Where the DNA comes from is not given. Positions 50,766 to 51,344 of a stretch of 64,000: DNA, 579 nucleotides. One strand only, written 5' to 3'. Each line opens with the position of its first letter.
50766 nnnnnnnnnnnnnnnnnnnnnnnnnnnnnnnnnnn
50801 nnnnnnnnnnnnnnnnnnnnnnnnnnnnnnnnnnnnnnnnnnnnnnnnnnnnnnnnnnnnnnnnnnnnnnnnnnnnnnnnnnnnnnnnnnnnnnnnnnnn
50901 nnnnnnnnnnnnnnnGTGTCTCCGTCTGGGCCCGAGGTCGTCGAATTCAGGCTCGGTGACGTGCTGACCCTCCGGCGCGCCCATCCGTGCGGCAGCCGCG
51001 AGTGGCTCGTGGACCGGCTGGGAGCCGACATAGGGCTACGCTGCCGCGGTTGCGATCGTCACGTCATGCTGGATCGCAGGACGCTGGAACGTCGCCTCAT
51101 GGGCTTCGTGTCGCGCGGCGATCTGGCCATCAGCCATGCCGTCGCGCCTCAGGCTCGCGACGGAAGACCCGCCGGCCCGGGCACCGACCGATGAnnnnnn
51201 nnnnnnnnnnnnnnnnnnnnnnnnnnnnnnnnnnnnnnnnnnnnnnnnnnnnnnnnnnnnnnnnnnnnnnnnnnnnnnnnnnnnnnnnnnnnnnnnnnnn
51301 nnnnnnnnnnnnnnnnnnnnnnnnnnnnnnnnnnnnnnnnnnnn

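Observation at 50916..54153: DUF951 – MFS – processive GT2 (QxxRW) trio with overlapping stop/start codons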

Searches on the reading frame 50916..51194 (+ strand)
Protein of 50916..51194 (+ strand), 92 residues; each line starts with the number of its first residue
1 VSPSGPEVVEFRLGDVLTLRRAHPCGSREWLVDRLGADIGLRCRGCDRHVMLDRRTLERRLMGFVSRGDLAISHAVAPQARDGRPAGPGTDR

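Call 3: search_protein_families(library=pfam, proteins=[window:50916-51194:+], max_evalue=0.01)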
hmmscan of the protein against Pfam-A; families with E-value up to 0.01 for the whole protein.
window:50916-51194:+ (92 aa): 1 family
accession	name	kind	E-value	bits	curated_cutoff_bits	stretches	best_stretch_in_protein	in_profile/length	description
PF06107.17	DUF951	-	6.1e-20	71.4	25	1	11-61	1-51/55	Bacterial protein of unknown function (DUF951)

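Call 6: search_protein_families(library=ncbifam, proteins=[window:50916-51194:+], max_evalue=0.01)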
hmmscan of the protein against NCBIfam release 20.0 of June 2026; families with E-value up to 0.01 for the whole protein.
window:50916-51194:+ (92 aa): 0 families

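Call 26: search_protein_representatives(protein=window:50916-51194:+)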
Query: 92 residues. Proteins with E-value up to 0.001 (for the whole library): 1362; up to 1e-10: 296; up to 1e-30: 1. The best 150 are listed.
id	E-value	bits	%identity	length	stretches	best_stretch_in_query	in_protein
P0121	1.2e-31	124.9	69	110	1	3-82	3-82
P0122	1.2e-29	118.4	66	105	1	2-89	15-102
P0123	4.7e-28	113.3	81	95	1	13-79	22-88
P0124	1.2e-25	105.6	68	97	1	8-81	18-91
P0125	2.0e-24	101.7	73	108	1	4-67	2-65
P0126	2.9e-24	101.2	65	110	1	4-78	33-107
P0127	3.1e-24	101.1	63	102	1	7-85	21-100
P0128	5.0e-24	100.4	62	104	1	8-86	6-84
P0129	2.4e-21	91.8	58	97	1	9-80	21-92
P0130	1.7e-20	89.1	40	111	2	10-63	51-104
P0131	1.9e-20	88.9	52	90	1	2-82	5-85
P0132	4.1e-20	87.9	57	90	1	2-78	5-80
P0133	9.9e-20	86.6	51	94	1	8-83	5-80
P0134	2.1e-19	85.6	52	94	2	10-65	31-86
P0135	1.4e-18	83.0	54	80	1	7-73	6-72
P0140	2.8e-17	78.8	73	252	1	12-66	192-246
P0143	5.2e-17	77.9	54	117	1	8-74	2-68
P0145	7.5e-17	77.4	64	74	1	12-69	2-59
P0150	1.5e-16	76.4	52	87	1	8-71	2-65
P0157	5.0e-16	74.8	49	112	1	5-86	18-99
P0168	1.6e-15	73.1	54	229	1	8-88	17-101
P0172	3.0e-15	72.3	69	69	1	7-54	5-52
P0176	4.1e-15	71.8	46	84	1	9-75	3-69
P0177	5.8e-15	71.3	54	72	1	2-62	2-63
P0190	2.4e-14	69.4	54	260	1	7-63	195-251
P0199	4.8e-14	68.4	58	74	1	9-67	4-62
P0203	6.4e-14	68.0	56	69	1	8-61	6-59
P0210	9.5e-14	67.5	52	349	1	9-69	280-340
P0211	1.0e-13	67.3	56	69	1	10-61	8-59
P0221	1.6e-13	66.7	46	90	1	10-81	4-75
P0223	1.7e-13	66.6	56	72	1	10-63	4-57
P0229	2.0e-13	66.4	57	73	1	8-61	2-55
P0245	3.9e-13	65.5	56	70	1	8-68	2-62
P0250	4.8e-13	65.2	56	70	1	8-62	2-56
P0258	5.8e-13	64.9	44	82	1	9-78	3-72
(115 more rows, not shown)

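Call 27: find_encoding_contigs(protein=P0150, flank=5000, max_places=3)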
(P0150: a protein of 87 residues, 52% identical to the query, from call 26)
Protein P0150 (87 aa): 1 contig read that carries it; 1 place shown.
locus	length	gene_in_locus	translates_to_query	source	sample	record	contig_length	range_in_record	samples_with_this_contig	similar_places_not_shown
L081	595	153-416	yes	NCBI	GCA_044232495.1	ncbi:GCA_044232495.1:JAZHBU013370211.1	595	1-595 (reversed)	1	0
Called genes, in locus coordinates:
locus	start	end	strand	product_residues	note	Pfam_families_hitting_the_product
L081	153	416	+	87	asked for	PF06107:DUF951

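Call 30: list_cluster_members(proteins=[P0130, P0140, P0143, P0157, P0168, P0176, P0190, P0210, P0221, P0258])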
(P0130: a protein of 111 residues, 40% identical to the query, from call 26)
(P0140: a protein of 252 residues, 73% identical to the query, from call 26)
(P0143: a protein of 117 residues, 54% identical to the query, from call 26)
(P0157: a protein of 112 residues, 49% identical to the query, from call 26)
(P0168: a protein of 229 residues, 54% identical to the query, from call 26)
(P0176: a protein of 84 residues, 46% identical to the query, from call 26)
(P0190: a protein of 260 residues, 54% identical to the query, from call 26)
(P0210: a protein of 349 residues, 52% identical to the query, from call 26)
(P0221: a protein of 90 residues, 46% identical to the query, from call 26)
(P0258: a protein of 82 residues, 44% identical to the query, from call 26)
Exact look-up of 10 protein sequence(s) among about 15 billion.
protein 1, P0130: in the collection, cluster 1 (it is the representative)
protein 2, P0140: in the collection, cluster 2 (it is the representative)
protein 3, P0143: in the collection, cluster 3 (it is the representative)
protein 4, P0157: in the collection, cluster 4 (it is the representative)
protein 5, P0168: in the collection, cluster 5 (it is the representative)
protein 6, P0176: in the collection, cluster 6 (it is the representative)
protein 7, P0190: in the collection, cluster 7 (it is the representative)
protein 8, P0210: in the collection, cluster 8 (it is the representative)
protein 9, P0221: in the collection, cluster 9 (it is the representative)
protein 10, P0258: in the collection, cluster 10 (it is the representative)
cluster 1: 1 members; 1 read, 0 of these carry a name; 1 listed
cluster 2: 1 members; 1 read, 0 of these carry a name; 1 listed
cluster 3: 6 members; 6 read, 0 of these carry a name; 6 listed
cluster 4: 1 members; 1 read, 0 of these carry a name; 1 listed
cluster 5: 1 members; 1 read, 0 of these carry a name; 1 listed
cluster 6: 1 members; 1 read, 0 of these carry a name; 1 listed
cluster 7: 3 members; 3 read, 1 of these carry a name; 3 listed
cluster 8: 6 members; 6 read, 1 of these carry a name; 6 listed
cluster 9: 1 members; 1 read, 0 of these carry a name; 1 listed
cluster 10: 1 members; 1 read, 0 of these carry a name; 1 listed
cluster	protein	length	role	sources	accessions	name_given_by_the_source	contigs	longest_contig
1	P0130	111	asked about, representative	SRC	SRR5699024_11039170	-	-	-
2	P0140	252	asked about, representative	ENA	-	-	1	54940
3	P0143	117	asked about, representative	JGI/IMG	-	-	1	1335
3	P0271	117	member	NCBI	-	-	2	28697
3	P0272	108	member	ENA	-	-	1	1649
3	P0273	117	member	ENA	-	-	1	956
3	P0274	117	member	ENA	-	-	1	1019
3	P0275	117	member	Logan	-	-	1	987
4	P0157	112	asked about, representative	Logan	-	-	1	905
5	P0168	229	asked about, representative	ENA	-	-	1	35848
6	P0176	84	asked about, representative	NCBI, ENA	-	-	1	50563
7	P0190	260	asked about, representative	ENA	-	-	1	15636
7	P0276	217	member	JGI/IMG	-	orotidine-5'-phosphate decarboxylase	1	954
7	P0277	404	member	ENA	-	-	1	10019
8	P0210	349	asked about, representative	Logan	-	-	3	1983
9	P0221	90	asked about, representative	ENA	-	-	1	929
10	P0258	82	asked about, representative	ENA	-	-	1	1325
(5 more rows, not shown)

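Call 31: find_encoding_contigs(protein=P0176, flank=6000, max_places=2)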
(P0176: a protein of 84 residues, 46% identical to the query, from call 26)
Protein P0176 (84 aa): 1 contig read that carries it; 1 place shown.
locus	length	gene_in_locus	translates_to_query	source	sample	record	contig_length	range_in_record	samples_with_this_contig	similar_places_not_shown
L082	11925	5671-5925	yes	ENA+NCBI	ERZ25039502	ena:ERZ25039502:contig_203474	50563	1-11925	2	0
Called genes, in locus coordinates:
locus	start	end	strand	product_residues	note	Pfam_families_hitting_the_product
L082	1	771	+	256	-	?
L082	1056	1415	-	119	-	-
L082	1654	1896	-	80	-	-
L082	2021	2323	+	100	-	-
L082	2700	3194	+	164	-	PF01758:SBF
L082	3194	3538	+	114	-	-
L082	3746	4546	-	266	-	PF06182:ABC2_membrane_6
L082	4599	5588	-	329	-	PF00005:ABC_tran, PF13304:AAA_21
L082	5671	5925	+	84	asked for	PF06107:DUF951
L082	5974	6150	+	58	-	-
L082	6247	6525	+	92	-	PF07690:MFS_1 (weak)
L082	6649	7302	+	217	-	PF07690:MFS_1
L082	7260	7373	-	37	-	-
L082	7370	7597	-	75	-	-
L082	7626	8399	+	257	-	PF06925:MGDG_synth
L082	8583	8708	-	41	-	-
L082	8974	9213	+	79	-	-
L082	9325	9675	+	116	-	PF00011:HSP20, PF17886:ArsA_HSP20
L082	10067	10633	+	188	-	-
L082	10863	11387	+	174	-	-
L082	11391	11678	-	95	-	-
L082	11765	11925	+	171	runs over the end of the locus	PF03949:Malic_M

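Call 32: find_encoding_contigs(protein=P0140, flank=6000, max_places=2)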
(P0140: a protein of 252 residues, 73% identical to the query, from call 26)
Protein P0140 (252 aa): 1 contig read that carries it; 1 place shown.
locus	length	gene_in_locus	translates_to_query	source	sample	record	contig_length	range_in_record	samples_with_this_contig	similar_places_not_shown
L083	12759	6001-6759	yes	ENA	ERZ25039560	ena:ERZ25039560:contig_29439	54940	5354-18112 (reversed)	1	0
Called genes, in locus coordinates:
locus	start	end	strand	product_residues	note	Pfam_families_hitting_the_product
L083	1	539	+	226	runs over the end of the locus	-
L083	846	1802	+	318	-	PF00535:Glycos_transf_2 (weak)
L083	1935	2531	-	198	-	-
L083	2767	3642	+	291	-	PF00496:SBP_bac_5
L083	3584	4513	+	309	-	PF13485:Peptidase_MA_2 (faint)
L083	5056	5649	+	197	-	PF05949:DUF881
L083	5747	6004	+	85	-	-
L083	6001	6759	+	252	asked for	PF05949:DUF881, PF06107:DUF951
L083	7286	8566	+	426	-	PF07690:MFS_1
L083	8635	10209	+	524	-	PF07969:Amidohydro_3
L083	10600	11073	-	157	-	-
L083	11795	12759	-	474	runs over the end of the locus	PF01262:AlaDh_PNT_C (faint), PF01134:GIDA (faint), PF01494:FAD_binding_3 (faint), PF07992:Pyr_redox_2, PF12831:FAD_oxidored (faint), PF13450:NAD_binding_8 (faint), PF00070:Pyr_redox, PF02852:Pyr_redox_dim, +1 more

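Call 33: find_encoding_contigs(protein=P0271, flank=6000, max_places=2)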
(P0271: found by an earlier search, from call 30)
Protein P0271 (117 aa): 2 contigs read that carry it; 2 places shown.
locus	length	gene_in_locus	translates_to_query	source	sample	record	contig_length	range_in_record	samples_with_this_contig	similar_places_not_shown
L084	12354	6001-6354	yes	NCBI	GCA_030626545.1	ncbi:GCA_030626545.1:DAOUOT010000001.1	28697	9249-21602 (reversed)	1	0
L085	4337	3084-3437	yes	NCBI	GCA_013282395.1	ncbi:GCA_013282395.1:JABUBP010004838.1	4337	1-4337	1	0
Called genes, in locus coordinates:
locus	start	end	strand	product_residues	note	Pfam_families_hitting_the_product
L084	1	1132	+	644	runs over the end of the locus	PF01855:POR_N, PF02775:TPP_enzyme_C, PF00037:Fer4 (weak), PF12837:Fer4_6 (weak)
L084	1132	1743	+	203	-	PF01558:POR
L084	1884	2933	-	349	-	PF00365:PFK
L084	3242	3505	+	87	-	-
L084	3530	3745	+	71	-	-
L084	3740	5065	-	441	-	PF08245:Mur_ligase_M, PF27239:FOL3_C, PF02875:Mur_ligase_C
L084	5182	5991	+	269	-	PF00215:OMPdecase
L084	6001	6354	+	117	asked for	PF06107:DUF951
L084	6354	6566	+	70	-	PF00037:Fer4 (weak)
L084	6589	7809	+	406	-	PF00817:IMS, PF11798:IMS_HHH, PF21999:IMS_HHH_1, PF11799:IMS_C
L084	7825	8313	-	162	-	PF13302:Acetyltransf_3, PF13420:Acetyltransf_4, PF00583:Acetyltransf_1, PF13673:Acetyltransf_10, PF13508:Acetyltransf_7, PF08445:FR47 (weak)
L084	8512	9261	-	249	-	PF12686:DUF3800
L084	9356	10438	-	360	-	PF05559:DUF763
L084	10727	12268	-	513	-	PF07969:Amidohydro_3, PF01979:Amidohydro_1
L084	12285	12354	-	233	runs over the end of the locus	PF01902:Diphthami_syn_2_N, PF28410:Diphthami_syn_2_C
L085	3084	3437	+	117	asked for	PF06107:DUF951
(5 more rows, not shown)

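Call 38: find_homologous_proteins(query=A4, max_evalue=0.001)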
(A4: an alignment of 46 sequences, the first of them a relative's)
Query A4 (46 sequences) (84 aa, profile of the alignment): 7997 proteins with E <= 0.001 among 8000 candidates; the best 120 are listed.
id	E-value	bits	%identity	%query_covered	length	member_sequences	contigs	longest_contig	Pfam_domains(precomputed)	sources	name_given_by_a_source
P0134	1.6e-32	129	-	-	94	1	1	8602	PF06107.18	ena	-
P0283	6.9e-30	120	63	75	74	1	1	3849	PF06107.18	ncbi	-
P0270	9.1e-30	120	-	-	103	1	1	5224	PF06107.18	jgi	-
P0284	1.1e-29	120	63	81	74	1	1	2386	PF06107.18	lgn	-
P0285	1.2e-29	120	68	86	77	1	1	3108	PF06107.18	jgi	-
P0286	1.3e-29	120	80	89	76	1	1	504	PF06107.18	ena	-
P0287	1.3e-29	120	64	82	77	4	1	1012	PF06107.18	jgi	jgi:hypothetical protein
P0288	1.5e-29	119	75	75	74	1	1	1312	PF06107.18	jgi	jgi:hypothetical protein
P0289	1.5e-29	119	67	83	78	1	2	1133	PF06107.18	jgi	jgi:hypothetical protein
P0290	1.6e-29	119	71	75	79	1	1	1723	PF06107.18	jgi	jgi:hypothetical protein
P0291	1.7e-29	119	85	77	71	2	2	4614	PF06107.18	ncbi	-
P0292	1.8e-29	119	78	80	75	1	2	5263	PF06107.18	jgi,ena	jgi:hypothetical protein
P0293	1.8e-29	119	70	85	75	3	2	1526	PF06107.18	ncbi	-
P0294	1.9e-29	119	79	86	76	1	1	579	PF06107.18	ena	-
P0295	1.9e-29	119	83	75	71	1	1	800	PF06107.18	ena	-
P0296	1.9e-29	119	66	77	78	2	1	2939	PF06107.18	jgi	jgi:hypothetical protein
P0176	1.9e-29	119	100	100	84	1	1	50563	PF06107.18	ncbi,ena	-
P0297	2.1e-29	119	94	75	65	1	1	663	PF06107.18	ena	-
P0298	2.1e-29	119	60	80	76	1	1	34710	PF06107.18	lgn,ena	-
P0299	2.3e-29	119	65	75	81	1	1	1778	PF06107.18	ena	-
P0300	2.3e-29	119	68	75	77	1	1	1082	PF06107.18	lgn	-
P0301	2.3e-29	119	81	75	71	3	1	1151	PF06107.18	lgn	-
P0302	2.4e-29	119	73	85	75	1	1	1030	PF06107.18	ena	-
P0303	2.5e-29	119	67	75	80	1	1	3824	PF06107.18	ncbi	-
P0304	2.5e-29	119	62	96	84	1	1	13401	PF06107.18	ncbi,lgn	-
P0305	2.6e-29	119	90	82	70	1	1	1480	PF06107.18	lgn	-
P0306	2.6e-29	119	60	92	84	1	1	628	PF06107.18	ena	-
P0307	2.7e-29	119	62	75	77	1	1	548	PF06107.18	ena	-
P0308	2.7e-29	119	65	74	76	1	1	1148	PF06107.18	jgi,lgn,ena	jgi:hypothetical protein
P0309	2.7e-29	118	62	81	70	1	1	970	PF06107.18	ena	-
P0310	2.7e-29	118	69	77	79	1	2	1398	PF06107.18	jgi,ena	jgi:hypothetical protein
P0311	2.8e-29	118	60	75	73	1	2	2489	PF06107.18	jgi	jgi:hypothetical protein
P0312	2.8e-29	118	71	75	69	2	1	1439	PF06107.18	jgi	jgi:hypothetical protein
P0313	2.9e-29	118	58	77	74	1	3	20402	PF06107.18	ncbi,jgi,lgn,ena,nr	ncbi:MAG TPA: DUF951 domain-containing protein [Chloroflexota bacterium]|nr:DUF951 domain-containing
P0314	3.0e-29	118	91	77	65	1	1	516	PF06107.18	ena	-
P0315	3.0e-29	118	68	74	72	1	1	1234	PF06107.18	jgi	jgi:hypothetical protein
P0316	3.0e-29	118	83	75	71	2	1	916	PF06107.18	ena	-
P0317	3.0e-29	118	60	95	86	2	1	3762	PF06107.18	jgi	-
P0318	3.1e-29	118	60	77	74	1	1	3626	PF06107.18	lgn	-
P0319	3.1e-29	118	70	71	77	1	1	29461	PF06107.18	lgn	-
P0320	3.1e-29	118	64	86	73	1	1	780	PF06107.18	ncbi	-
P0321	3.2e-29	118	55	85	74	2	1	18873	PF06107.18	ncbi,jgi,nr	ncbi:MAG TPA: DUF951 domain-containing protein [Chloroflexota bacterium]|nr:DUF951 domain-containing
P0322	3.2e-29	118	84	74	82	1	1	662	PF06107.18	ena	-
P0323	3.2e-29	118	76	89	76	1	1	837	PF06107.18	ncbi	-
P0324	3.3e-29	118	62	71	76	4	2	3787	PF06107.18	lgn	-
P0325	3.4e-29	118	94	76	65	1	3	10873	PF06107.18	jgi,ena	jgi:hypothetical protein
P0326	3.5e-29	118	53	96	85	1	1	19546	PF06107.18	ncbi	-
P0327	3.5e-29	118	97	75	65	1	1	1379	PF06107.18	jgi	jgi:hypothetical protein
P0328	3.5e-29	118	69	77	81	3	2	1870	PF06107.18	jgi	jgi:hypothetical protein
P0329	3.6e-29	118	67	73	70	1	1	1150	PF06107.18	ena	-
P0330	3.7e-29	118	94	77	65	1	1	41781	PF06107.18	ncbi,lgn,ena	-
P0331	3.8e-29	118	87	82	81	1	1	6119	PF06107.18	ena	-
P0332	3.8e-29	118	97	75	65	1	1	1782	PF06107.18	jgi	jgi:hypothetical protein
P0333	3.9e-29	118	53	96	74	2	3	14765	PF06107.18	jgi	jgi:hypothetical protein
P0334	3.9e-29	118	81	75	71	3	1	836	PF06107.18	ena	-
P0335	3.9e-29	118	90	82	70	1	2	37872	PF06107.18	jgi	jgi:hypothetical protein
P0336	3.9e-29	118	82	74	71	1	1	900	PF06107.18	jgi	-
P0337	4.0e-29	118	95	74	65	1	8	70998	PF06107.18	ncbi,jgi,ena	jgi:hypothetical protein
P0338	4.0e-29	118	71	75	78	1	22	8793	PF06107.18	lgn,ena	-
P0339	4.0e-29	118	65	89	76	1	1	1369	PF06107.18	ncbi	-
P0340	4.2e-29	118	82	74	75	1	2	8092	PF06107.18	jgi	jgi:hypothetical protein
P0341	4.3e-29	118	86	79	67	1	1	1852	PF06107.18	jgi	jgi:hypothetical protein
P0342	4.4e-29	118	68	77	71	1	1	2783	PF06107.18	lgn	-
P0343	4.4e-29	118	92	77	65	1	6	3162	PF06107.18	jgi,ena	-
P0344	4.5e-29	118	97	74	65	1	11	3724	PF06107.18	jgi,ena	-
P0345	4.5e-29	118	92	74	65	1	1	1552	PF06107.18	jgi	-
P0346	4.5e-29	118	88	79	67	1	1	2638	PF06107.18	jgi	jgi:hypothetical protein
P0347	4.5e-29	118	94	74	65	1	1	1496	PF06107.18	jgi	jgi:hypothetical protein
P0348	4.6e-29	118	81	75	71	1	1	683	PF06107.18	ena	-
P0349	4.6e-29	118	55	90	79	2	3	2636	PF06107.18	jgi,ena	-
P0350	4.6e-29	118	69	77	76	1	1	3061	PF06107.18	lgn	-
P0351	4.7e-29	118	63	87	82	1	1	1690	PF06107.18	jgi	jgi:hypothetical protein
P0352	4.7e-29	118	56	82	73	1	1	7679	PF06107.18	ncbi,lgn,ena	-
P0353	4.8e-29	118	94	75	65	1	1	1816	PF06107.18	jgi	jgi:hypothetical protein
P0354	4.8e-29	118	75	75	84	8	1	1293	PF06107.18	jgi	jgi:hypothetical protein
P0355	5.0e-29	118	75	75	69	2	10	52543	PF06107.18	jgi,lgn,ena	jgi:hypothetical protein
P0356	5.0e-29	118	87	75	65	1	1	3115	PF06107.18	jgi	-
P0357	5.1e-29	118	65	75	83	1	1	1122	PF06107.18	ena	-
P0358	5.3e-29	118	62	73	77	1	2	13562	PF06107.18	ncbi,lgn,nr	ncbi:MAG TPA: DUF951 domain-containing protein [Chloroflexota bacterium]|nr:DUF951 domain-containing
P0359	5.3e-29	118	94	76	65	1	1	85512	PF06107.18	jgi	jgi:hypothetical protein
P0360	5.3e-29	118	69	73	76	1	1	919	PF06107.18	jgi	jgi:hypothetical protein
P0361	5.4e-29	118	68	90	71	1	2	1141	PF06107.18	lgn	-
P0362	5.5e-29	118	95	74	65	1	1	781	PF06107.18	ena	-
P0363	5.6e-29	117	70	75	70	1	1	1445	PF06107.18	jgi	jgi:hypothetical protein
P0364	5.7e-29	117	66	74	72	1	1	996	PF06107.18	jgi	jgi:hypothetical protein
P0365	5.7e-29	117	60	77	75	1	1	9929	PF06107.18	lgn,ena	-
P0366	5.7e-29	117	86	79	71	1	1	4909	PF06107.18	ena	-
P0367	5.7e-29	117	89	77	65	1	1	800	PF06107.18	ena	-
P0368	5.8e-29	117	63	85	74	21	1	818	PF06107.18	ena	-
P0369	5.9e-29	117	62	82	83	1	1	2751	PF06107.18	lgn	-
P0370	6.0e-29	117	92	77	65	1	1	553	PF06107.18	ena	-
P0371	6.1e-29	117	59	81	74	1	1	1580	PF06107.18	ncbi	-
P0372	6.1e-29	117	65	82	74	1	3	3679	PF06107.18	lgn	-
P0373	6.2e-29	117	78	75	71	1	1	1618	PF06107.18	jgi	jgi:hypothetical protein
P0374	6.2e-29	117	57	80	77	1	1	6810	PF06107.18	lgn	-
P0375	6.3e-29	117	92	77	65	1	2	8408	PF06107.18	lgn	-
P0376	6.4e-29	117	88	79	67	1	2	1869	PF06107.18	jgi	jgi:hypothetical protein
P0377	6.4e-29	117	62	82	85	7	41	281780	PF06107.18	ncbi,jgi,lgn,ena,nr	ncbi:MAG: DUF951 domain-containing protein [Thermomicrobiales bacterium]|nr:DUF951 domain-containing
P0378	6.5e-29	117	95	75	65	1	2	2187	PF06107.18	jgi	jgi:hypothetical protein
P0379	6.5e-29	117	67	87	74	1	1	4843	PF06107.18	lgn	-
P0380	6.6e-29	117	92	75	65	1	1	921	PF06107.18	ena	-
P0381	6.6e-29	117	85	79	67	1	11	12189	PF06107.18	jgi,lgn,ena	jgi:hypothetical protein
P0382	6.6e-29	117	92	77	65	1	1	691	PF06107.18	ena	-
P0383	6.6e-29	117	87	75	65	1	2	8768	PF06107.18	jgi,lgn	jgi:hypothetical protein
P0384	6.7e-29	117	91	77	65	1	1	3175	PF06107.18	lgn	-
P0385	6.7e-29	117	73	75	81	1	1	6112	PF06107.18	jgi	-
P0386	6.8e-29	117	65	74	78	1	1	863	PF06107.18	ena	-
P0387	6.8e-29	117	89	75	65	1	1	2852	PF06107.18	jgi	jgi:hypothetical protein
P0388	6.8e-29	117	66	74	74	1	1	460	PF06107.18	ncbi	-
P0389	6.9e-29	117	86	79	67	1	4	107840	PF06107.18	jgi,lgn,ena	jgi:hypothetical protein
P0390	7.0e-29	117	92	75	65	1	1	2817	PF06107.18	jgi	jgi:hypothetical protein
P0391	7.0e-29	117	79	74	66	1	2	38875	PF06107.18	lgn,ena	-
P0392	7.0e-29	117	89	74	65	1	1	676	PF06107.18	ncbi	-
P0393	7.0e-29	117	83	79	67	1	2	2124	PF06107.18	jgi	jgi:hypothetical protein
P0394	7.1e-29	117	84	75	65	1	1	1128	PF06107.18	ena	-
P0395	7.2e-29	117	83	79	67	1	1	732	PF06107.18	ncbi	-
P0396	7.2e-29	117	72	73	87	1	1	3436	PF06107.18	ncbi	-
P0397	7.2e-29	117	83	79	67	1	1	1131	PF06107.18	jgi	jgi:hypothetical protein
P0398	7.2e-29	117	72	77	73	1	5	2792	PF06107.18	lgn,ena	-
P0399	7.3e-29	117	60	75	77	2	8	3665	PF06107.18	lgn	-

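Call 39: find_encoding_contigs(protein=P0377, flank=6000, max_places=3)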
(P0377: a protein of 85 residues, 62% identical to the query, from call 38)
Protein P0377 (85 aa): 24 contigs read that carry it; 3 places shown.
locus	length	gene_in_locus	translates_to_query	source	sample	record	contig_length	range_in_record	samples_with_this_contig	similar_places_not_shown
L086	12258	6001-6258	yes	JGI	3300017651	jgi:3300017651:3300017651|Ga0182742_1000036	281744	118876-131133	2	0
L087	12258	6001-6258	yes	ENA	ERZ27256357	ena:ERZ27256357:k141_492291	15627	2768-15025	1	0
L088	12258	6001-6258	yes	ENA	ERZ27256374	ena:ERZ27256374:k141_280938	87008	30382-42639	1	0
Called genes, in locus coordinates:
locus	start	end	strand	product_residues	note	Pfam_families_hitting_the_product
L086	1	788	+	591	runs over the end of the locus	PF14306:PUA_2, PF01747:ATP-sulfurylase, PF01583:APS_kinase, PF01656:CbiA (faint), PF13671:AAA_33 (weak)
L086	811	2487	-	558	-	PF13191:AAA_16 (faint), PF13555:AAA_29 (faint), PF00005:ABC_tran, PF02463:SMC_N (weak), PF13304:AAA_21 (faint), PF13401:AAA_22 (faint), PF12848:ABC_tran_Xtn, PF00005:ABC_tran, +1 more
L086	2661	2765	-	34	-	-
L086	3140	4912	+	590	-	PF02463:SMC_N, PF13476:AAA_23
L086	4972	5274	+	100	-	PF02575:YbaB_DNA_bd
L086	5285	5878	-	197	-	-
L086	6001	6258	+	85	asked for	PF06107:DUF951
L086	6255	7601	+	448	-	PF05977:MFS_3 (weak), PF07690:MFS_1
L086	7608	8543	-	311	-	PF02729:OTCace_N, PF00185:OTCace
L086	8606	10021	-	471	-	PF00309:Sigma54_AID, PF04963:Sigma54_CBD, PF04552:Sigma54_DBD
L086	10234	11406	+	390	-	PF02163:Peptidase_M50, PF00571:CBS (faint)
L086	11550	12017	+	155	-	PF02082:Rrf2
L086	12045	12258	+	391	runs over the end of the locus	PF00266:Aminotran_5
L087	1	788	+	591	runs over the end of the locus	PF14306:PUA_2, PF01747:ATP-sulfurylase, PF01583:APS_kinase, PF01656:CbiA (faint), PF13671:AAA_33 (weak)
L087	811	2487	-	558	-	PF13191:AAA_16 (faint), PF13555:AAA_29 (faint), PF00005:ABC_tran, PF02463:SMC_N (faint), PF13304:AAA_21 (faint), PF13401:AAA_22 (faint), PF12848:ABC_tran_Xtn, PF00005:ABC_tran, +1 more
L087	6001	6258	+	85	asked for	PF06107:DUF951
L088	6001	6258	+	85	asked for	PF06107:DUF951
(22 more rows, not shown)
